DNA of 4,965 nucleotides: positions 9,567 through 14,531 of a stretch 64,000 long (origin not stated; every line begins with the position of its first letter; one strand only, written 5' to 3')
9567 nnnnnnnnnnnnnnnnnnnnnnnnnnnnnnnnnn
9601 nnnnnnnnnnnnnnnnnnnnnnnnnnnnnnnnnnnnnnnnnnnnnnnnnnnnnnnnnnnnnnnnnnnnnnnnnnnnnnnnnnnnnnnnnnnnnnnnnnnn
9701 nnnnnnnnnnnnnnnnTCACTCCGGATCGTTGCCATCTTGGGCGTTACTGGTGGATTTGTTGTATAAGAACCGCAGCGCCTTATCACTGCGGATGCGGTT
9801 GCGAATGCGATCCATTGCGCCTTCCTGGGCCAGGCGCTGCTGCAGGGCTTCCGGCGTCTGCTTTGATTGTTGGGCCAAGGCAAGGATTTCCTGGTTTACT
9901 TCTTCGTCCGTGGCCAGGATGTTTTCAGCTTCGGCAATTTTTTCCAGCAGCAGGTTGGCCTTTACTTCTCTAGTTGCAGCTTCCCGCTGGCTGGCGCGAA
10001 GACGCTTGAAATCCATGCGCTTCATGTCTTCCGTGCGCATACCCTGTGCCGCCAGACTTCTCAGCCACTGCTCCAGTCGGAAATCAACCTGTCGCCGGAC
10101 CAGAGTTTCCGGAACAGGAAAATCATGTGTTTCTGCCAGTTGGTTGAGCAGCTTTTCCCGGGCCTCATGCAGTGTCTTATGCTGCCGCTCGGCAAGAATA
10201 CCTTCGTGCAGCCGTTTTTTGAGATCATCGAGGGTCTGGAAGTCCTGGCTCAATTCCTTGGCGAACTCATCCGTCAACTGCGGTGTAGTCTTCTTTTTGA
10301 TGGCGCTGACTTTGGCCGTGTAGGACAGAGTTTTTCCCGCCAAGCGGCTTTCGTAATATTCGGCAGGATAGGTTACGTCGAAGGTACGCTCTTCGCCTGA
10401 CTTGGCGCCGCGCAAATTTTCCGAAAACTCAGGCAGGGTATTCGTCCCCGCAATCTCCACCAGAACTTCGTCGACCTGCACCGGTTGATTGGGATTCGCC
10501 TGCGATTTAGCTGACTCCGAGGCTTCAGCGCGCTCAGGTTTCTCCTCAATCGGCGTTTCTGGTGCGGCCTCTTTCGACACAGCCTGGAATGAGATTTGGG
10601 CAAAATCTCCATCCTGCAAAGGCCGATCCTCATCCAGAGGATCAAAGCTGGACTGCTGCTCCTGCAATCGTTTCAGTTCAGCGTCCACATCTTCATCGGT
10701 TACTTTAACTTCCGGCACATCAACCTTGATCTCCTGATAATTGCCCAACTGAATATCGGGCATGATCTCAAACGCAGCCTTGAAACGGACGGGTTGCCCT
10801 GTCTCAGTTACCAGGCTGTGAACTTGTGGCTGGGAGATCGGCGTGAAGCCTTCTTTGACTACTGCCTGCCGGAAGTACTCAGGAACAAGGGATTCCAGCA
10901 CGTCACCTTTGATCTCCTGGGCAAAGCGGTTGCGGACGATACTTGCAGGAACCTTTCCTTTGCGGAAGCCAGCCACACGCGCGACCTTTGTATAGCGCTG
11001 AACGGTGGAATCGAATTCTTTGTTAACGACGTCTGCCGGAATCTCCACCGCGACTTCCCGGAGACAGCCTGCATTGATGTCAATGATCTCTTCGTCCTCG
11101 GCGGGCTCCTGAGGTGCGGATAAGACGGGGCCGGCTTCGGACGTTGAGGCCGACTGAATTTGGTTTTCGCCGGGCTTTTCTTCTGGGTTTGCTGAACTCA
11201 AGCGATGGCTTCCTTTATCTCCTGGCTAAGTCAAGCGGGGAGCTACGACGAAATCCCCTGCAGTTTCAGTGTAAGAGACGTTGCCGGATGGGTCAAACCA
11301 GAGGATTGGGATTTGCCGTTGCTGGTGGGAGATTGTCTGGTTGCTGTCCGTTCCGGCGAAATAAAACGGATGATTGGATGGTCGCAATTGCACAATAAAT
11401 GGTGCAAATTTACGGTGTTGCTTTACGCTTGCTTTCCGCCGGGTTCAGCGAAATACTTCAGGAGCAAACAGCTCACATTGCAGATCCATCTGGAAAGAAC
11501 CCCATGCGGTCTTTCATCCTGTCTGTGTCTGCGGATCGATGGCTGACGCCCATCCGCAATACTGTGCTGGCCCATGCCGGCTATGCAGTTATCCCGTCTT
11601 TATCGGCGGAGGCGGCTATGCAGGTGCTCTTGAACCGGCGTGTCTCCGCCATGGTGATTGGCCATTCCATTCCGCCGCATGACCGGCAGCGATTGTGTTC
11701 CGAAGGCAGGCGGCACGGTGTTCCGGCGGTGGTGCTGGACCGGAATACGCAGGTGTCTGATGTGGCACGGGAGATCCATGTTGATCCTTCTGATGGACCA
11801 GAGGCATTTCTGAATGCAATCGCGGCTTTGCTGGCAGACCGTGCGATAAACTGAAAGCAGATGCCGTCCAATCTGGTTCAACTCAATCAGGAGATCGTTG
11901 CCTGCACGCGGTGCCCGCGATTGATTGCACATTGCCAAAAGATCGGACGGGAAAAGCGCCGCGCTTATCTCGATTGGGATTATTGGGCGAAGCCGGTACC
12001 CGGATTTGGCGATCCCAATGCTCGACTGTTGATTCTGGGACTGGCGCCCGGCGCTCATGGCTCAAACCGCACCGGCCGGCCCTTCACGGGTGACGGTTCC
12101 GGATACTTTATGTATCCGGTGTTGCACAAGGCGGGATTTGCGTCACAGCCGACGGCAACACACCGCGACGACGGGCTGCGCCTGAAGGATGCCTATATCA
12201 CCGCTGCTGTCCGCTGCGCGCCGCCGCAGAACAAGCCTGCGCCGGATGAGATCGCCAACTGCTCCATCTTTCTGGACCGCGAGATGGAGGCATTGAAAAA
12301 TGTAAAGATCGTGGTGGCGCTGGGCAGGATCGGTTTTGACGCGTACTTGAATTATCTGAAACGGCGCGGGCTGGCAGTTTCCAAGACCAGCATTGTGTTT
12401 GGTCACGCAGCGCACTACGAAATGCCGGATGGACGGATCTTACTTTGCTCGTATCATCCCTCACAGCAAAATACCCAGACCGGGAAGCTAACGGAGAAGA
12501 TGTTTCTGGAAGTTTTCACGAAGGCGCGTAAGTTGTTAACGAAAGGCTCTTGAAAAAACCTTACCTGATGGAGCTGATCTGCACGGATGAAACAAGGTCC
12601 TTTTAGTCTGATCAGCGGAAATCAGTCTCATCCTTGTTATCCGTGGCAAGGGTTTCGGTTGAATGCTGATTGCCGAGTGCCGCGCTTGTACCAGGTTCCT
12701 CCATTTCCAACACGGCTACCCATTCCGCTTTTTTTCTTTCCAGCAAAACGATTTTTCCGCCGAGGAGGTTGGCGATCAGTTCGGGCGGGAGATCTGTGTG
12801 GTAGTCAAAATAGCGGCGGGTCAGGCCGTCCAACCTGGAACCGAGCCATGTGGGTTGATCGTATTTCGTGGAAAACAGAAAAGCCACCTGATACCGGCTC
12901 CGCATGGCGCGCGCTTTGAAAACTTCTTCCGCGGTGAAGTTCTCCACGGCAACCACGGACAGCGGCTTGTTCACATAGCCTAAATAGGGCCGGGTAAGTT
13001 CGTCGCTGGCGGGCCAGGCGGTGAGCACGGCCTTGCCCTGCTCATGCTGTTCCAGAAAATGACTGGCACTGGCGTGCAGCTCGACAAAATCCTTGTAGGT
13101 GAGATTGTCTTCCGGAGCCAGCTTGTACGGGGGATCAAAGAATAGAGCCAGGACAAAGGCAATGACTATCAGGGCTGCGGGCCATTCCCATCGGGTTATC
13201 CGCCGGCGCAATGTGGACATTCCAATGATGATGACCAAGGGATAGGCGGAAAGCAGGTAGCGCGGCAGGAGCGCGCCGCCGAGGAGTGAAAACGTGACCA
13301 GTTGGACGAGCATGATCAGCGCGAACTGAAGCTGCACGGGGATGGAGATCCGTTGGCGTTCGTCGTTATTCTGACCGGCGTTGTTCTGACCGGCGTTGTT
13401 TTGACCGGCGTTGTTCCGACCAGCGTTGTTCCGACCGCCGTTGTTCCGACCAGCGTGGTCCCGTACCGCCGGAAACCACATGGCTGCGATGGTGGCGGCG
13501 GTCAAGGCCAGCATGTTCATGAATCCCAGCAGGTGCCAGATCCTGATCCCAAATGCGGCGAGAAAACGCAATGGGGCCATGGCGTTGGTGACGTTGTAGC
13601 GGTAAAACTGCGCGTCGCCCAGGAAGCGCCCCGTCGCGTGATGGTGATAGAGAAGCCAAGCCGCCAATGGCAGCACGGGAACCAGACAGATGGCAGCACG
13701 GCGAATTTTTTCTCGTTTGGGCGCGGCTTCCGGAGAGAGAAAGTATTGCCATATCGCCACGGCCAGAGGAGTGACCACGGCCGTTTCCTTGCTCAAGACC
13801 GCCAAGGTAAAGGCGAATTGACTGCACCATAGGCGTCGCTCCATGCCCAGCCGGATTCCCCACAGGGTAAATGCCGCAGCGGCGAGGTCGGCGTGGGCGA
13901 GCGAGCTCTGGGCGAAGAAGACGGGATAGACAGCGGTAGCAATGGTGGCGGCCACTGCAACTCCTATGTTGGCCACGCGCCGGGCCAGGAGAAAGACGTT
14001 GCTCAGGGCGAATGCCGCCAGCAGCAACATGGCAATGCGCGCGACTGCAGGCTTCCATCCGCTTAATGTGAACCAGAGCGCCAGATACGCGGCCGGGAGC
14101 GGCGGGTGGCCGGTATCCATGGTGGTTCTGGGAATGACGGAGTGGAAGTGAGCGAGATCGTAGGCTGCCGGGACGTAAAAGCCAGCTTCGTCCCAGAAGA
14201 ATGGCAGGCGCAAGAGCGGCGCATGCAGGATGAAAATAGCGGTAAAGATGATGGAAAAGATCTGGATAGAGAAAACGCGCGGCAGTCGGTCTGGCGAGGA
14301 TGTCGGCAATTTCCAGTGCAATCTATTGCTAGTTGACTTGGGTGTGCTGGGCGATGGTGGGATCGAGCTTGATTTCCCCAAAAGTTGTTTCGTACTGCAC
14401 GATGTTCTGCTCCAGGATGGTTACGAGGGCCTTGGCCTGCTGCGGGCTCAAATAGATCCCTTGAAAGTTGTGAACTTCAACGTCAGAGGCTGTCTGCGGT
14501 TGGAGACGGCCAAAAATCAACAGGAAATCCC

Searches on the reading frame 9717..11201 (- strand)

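Call 20: search_protein_families(library=pfam, proteins=[window:9717-11201:-], max_evalue=0.0001)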
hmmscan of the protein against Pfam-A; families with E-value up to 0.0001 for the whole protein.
window:9717-11201:- (494 aa): 2 families
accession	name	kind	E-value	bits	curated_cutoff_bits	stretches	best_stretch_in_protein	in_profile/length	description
PF05697.18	Trigger_N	-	7.2e-38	130.6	22.2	1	45-179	10-144/144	Bacterial trigger factor protein (TF)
PF05698.19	Trigger_C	-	9e-33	114.1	22.7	1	323-479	1-160/162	Bacterial trigger factor protein (TF) C-terminus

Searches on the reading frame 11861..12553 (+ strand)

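Call 20: search_protein_families(library=pfam, proteins=[window:11861-12553:+], max_evalue=0.0001)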
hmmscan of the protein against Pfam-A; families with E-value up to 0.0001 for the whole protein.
window:11861-12553:+ (230 aa): 1 family
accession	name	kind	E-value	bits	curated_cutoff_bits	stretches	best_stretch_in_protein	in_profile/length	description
PF03167.25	UDG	-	2.8e-32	112.2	24.3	1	47-220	1-138/141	Uracil DNA glycosylase superfamily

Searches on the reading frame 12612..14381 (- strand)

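Call 20: search_protein_families(library=pfam, proteins=[window:12612-14381:-], max_evalue=0.0001)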
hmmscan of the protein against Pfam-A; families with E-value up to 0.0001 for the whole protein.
window:12612-14381:- (589 aa): 1 family
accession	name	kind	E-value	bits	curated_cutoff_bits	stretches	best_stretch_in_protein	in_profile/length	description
PF13231.12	PMT_2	-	5.9e-08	33.5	26.1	1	92-242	2-160/160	Dolichyl-phosphate-mannose-protein mannosyltransferase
